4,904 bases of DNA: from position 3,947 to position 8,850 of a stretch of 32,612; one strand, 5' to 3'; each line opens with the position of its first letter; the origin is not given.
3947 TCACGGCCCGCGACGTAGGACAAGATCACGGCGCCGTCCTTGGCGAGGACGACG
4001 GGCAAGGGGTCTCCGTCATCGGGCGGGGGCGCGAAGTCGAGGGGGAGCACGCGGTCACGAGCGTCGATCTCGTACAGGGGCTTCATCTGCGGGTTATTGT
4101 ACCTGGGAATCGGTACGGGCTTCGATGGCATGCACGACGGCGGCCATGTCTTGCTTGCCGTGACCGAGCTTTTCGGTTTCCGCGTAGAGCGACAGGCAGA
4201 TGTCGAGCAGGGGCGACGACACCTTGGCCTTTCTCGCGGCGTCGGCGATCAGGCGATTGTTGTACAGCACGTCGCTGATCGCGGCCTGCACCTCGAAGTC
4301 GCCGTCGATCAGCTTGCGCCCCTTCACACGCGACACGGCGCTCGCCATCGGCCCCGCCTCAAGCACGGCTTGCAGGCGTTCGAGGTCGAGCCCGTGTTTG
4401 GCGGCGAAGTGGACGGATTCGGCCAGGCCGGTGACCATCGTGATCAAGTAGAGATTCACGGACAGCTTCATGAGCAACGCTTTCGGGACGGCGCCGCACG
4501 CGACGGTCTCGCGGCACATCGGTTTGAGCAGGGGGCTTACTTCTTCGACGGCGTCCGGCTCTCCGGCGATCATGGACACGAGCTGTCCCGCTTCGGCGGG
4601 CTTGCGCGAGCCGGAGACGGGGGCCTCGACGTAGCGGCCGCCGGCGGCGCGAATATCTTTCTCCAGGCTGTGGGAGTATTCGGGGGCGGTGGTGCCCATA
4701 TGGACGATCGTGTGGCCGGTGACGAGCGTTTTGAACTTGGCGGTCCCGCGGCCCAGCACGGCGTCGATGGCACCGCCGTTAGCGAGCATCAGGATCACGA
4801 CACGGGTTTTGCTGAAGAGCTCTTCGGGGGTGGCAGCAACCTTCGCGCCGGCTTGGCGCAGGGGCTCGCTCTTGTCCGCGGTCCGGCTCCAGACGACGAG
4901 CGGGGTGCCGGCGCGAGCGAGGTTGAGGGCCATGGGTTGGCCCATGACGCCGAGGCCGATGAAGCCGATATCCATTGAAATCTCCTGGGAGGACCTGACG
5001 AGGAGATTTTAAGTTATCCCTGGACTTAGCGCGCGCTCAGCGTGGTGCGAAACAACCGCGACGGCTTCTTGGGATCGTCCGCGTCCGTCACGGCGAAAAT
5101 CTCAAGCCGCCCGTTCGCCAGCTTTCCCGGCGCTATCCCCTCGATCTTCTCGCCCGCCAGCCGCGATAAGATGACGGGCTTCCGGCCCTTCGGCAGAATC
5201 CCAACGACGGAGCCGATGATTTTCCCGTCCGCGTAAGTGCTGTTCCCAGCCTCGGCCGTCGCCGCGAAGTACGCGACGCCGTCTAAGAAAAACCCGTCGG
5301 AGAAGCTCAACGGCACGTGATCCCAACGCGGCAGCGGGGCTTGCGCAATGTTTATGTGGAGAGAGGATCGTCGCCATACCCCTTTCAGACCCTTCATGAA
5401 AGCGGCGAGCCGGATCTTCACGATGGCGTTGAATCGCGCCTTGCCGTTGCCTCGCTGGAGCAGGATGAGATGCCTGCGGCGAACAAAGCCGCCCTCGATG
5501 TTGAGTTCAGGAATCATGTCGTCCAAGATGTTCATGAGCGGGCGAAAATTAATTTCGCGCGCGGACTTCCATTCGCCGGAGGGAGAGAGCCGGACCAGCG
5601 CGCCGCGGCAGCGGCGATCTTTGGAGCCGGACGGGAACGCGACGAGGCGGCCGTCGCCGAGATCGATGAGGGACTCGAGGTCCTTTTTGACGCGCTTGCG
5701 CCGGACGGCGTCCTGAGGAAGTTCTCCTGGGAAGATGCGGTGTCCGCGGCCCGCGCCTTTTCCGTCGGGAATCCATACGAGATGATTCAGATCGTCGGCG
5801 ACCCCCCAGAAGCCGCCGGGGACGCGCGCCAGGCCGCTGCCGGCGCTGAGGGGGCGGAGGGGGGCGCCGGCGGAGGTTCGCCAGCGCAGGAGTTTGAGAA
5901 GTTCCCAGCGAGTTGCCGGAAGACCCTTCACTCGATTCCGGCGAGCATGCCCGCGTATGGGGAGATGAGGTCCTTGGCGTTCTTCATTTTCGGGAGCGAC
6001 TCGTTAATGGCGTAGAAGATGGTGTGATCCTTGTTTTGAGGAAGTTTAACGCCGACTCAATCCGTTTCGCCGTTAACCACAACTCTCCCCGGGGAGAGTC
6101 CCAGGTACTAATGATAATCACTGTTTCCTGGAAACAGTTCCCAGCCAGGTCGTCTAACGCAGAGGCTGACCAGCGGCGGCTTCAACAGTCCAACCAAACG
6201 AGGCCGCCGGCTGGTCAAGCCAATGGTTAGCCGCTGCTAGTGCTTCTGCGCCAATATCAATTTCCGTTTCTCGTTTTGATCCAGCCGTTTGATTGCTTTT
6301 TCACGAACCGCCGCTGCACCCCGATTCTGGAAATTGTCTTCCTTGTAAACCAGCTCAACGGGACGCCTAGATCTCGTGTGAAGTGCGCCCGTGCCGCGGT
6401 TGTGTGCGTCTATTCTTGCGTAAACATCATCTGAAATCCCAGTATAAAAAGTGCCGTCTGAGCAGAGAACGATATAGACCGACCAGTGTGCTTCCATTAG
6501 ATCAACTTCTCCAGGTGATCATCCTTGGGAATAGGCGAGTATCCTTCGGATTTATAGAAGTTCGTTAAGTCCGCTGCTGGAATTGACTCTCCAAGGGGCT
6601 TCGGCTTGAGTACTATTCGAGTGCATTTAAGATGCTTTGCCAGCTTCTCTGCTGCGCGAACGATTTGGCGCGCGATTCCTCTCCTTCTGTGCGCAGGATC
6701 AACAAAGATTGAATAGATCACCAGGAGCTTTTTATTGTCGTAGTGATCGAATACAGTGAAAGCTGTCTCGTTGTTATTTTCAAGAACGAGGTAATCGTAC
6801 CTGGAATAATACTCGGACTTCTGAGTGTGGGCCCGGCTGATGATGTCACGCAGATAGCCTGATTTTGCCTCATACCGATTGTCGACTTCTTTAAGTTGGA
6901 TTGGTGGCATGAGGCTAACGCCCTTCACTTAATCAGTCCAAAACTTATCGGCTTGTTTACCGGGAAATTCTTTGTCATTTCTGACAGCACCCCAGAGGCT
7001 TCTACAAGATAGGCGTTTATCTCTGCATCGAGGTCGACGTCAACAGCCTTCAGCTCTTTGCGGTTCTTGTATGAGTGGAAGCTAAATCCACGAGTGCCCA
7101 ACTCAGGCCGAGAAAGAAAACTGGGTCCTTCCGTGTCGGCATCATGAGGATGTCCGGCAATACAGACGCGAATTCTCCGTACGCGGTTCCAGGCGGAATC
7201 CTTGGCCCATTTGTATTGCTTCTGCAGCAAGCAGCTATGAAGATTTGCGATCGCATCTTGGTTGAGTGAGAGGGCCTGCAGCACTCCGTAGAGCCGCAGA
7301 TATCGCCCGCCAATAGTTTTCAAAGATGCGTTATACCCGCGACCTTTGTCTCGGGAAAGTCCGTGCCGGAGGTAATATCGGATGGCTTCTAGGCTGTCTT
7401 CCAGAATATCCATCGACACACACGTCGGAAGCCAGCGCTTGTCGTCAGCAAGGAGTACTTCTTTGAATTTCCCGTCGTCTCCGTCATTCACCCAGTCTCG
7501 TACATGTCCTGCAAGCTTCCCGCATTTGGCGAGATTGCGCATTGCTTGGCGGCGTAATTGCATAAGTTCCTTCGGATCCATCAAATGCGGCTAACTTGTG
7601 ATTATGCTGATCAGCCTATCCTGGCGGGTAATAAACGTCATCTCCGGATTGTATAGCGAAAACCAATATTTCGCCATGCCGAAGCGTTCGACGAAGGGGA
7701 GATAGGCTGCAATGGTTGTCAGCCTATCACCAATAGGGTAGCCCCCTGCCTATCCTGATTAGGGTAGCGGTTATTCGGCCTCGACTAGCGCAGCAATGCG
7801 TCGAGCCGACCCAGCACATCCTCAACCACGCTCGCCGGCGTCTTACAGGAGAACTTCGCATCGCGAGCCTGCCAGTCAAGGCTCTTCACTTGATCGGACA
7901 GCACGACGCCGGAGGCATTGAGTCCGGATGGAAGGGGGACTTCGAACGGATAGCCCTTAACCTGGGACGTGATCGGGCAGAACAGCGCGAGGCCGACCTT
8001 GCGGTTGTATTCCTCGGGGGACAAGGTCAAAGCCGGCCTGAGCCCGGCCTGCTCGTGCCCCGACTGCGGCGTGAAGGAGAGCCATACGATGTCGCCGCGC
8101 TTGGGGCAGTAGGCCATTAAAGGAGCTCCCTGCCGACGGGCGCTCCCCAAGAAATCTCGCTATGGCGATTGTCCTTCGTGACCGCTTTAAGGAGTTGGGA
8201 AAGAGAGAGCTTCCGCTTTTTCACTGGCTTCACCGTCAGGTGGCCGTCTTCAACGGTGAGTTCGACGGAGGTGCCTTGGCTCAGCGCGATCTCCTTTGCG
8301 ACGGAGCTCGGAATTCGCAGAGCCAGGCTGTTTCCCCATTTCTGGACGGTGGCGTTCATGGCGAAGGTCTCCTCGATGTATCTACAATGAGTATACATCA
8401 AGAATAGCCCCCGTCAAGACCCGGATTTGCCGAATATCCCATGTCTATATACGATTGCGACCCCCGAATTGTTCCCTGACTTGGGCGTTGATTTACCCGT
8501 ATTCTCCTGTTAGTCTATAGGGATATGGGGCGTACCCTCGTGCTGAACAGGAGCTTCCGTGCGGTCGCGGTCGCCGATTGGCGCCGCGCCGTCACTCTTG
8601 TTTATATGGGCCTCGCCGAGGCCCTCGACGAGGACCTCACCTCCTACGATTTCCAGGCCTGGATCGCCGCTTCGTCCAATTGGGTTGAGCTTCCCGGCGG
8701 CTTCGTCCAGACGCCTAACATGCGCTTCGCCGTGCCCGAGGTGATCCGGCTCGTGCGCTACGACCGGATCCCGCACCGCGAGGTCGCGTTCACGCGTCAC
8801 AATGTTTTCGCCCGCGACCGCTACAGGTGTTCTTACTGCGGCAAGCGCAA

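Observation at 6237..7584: Translationally coupled HEPN-like / GNAT / GIY-YIG three-gene cassette: candidate undescribed defence or addiction module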

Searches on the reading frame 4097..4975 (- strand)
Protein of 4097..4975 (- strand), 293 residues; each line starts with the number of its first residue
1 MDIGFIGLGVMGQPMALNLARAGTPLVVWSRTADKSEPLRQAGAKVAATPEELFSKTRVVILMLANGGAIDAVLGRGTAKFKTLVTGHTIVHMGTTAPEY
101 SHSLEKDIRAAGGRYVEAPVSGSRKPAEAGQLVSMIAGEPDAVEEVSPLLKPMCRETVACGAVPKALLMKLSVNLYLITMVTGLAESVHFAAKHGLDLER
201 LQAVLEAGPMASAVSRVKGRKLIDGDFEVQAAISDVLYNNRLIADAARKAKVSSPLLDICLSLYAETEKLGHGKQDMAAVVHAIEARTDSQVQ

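Call 4: search_protein_families(library=pfam, proteins=[window:4097-4975:-], max_evalue=0.1)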
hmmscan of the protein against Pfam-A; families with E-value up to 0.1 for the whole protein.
window:4097-4975:- (293 aa): 9 families
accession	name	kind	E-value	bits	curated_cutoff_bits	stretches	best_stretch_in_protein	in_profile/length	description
PF03446.21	NAD_binding_2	-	5.4e-42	144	21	1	2-160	1-159/161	NAD binding domain of 6-phosphogluconate dehydrogenase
PF14833.11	NAD_binding_11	-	7e-14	52.6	30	1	168-283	5-121/122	NAD-binding of NADP-dependent 3-hydroxyisobutyrate dehydrogenase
PF03807.23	F420_oxidored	-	1.6e-08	35.4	21.6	1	3-64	2-67/94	NADP oxidoreductase coenzyme F420-dependent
PF02826.25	2-Hacid_dh_C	-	1.7e-05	24.7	25.1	1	3-66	39-101/178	D-isomer specific 2-hydroxyacid dehydrogenase, NAD binding domain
PF02558.23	ApbA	-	0.00032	20.8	22.2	1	3-53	1-50/150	Ketopantoate reductase PanE/ApbA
PF02737.24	3HCDH_N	-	0.008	16.5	22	1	3-55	2-51/180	3-hydroxyacyl-CoA dehydrogenase, NAD binding domain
PF03435.24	Sacchrp_dh_NADP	-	0.041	14.6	25.1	0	3-46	1-48/129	Saccharopine dehydrogenase NADP binding domain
PF01210.29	NAD_Gly3P_dh_N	-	0.065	13.6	23.1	0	3-50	2-49/158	NAD-dependent glycerol-3-phosphate dehydrogenase N-terminus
PF21761.2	RedAm-like_C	-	0.089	13.5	27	0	241-285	82-126/127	NADPH-dependent reductive aminase-like, C-terminal domain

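Call 55: list_cluster_members(proteins=[window:4097-4975:-, window:29029-31938:-, window:25000-26247:+, window:16227-17246:+, window:18857-20200:+, window:8525-9103:+, window:27098-28147:+, window:6240-6497:-])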
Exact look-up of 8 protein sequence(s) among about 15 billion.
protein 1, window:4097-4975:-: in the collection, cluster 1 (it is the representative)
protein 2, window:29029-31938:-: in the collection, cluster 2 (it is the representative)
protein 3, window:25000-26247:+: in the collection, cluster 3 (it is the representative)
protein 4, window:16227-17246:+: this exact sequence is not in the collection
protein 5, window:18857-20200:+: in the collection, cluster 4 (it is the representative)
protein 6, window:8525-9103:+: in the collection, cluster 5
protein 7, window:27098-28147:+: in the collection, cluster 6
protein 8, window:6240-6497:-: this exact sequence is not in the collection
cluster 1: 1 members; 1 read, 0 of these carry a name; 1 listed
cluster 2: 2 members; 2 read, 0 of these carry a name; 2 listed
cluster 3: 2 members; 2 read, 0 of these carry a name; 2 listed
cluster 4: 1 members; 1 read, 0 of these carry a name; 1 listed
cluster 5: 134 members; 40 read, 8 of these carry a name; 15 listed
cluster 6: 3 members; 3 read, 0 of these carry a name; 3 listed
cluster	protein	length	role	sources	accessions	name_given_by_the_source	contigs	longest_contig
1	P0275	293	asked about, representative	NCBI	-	-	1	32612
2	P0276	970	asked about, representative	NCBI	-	-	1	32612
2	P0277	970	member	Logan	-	-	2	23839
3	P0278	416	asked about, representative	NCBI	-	-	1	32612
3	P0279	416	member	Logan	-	-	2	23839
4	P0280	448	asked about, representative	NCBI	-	-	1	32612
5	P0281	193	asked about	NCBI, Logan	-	-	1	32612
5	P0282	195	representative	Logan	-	-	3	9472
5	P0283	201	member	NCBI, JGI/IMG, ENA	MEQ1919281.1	MAG: HNH endonuclease [Elusimicrobiota bacterium] | 5-methylcytosine-specific restriction endonuclease McrA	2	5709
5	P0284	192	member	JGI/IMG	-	5-methylcytosine-specific restriction endonuclease McrA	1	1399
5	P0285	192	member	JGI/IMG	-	5-methylcytosine-specific restriction endonuclease McrA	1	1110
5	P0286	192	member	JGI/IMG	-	5-methylcytosine-specific restriction endonuclease McrA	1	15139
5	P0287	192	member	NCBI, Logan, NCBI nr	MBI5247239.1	MAG: HNH endonuclease [Elusimicrobia bacterium] | HNH endonuclease [Elusimicrobiota bacterium]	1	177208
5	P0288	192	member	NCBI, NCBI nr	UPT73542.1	MAG: HNH endonuclease [Elusimicrobiota bacterium]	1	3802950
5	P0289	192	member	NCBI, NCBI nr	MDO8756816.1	MAG: HNH endonuclease [Elusimicrobiota bacterium] | HNH endonuclease [Elusimicrobiota bacterium]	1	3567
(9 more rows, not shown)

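Call 56: find_encoding_contigs(protein=P0288, flank=8000, max_places=2)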
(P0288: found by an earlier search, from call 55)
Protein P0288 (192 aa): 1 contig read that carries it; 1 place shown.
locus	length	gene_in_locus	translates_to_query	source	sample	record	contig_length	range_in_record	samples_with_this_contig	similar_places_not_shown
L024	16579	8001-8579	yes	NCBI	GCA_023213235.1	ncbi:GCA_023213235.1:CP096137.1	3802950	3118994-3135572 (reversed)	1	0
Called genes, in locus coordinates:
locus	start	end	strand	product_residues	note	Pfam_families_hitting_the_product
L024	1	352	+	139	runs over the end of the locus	PF00809:Pterin_bind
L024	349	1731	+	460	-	PF02878:PGM_PMM_I, PF02879:PGM_PMM_II, PF02880:PGM_PMM_III, PF00408:PGM_PMM_IV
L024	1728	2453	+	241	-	PF03740:PdxJ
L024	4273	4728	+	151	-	-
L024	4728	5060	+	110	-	PF01648:ACPS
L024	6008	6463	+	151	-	-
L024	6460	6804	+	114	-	-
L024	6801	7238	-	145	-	-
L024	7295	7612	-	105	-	-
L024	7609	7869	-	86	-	-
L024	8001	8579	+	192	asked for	PF01844:HNH, PF13395:HNH_4 (weak), PF14279:HNH_5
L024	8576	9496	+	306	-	PF01256:Carb_kinase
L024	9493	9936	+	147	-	PF02367:TsaE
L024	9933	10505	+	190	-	PF00814:TsaD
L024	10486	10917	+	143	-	PF00583:Acetyltransf_1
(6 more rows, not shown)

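Call 57: find_encoding_contigs(protein=P0287, flank=8000, max_places=2)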
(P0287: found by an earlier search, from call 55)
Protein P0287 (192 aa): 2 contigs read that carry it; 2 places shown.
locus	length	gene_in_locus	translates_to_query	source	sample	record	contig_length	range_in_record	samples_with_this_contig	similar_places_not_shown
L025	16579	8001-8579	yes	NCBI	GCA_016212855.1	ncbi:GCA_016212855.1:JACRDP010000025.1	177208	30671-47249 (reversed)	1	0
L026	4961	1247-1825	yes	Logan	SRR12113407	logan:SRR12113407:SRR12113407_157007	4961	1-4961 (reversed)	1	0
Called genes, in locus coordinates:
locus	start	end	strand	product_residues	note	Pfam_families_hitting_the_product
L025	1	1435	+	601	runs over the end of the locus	PF06480:FtsH_ext, PF13191:AAA_16 (faint), PF00004:AAA, PF07728:AAA_5 (faint), PF17862:AAA_lid_3, PF01434:Peptidase_M41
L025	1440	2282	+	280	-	PF00809:Pterin_bind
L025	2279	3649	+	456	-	PF02878:PGM_PMM_I, PF02879:PGM_PMM_II, PF02880:PGM_PMM_III, PF00408:PGM_PMM_IV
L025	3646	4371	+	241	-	PF03740:PdxJ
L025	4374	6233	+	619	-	PF13522:GATase_6, PF13537:GATase_7, PF01380:SIS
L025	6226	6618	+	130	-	-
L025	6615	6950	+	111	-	PF01648:ACPS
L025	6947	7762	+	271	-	PF24827:AstE_AspA_cat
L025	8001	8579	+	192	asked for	PF01844:HNH, PF13395:HNH_4 (weak), PF14279:HNH_5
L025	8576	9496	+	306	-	PF01256:Carb_kinase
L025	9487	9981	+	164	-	PF02367:TsaE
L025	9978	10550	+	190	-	PF00814:TsaD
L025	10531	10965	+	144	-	PF13673:Acetyltransf_10, PF00583:Acetyltransf_1, PF13508:Acetyltransf_7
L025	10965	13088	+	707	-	PF12895:ANAPC3 (faint), PF13429:TPR_15 (faint), PF25064:ARM_TT21_5th (faint), PF00515:TPR_1 (faint), PF07719:TPR_2 (faint), PF23914:TPR_CcmH_CycH, PF13432:TPR_16 (weak), PF14559:TPR_19, +12 more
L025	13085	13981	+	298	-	PF00288:GHMP_kinases_N, PF08544:GHMP_kinases_C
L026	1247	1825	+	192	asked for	PF01844:HNH, PF13395:HNH_4 (weak), PF14279:HNH_5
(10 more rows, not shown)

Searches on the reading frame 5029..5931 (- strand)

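Call 4: search_protein_families(library=pfam, proteins=[window:5029-5931:-], max_evalue=0.1)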
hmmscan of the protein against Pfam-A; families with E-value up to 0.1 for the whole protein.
window:5029-5931:- (301 aa): 2 families
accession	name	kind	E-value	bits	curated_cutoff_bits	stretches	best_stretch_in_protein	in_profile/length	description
PF22000.2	DUF6929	-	2.2e-56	191.5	27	1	28-298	2-286/286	Family of unknown function (DUF6929)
PF21851.2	DUF6910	-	7.8e-45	153.8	27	1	78-287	1-225/225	Family of unknown function (DUF6910)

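Call 5: search_protein_families(library=padloc, proteins=[window:5029-5931:-], max_evalue=0.1)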
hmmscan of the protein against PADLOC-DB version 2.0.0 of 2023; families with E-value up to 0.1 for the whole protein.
window:5029-5931:- (301 aa): 0 families

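Call 6: search_protein_families(library=ncbifam, proteins=[window:5029-5931:-], max_evalue=0.1)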
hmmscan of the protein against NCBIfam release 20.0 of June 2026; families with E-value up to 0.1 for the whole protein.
window:5029-5931:- (301 aa): 0 families

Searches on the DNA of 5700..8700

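Call 122: search_rna_families(source=window, start=5700, end=8700, threshold=evalue, max_evalue=1)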
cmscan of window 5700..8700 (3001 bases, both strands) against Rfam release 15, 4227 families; matches with E-value up to 1: 1.
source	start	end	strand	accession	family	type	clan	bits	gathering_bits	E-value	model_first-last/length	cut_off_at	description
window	7697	7731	+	RF00385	IBV_D-RNA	Cis-reg;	-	19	35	0.61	1-42/42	no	Infectious bronchitis virus D-RNA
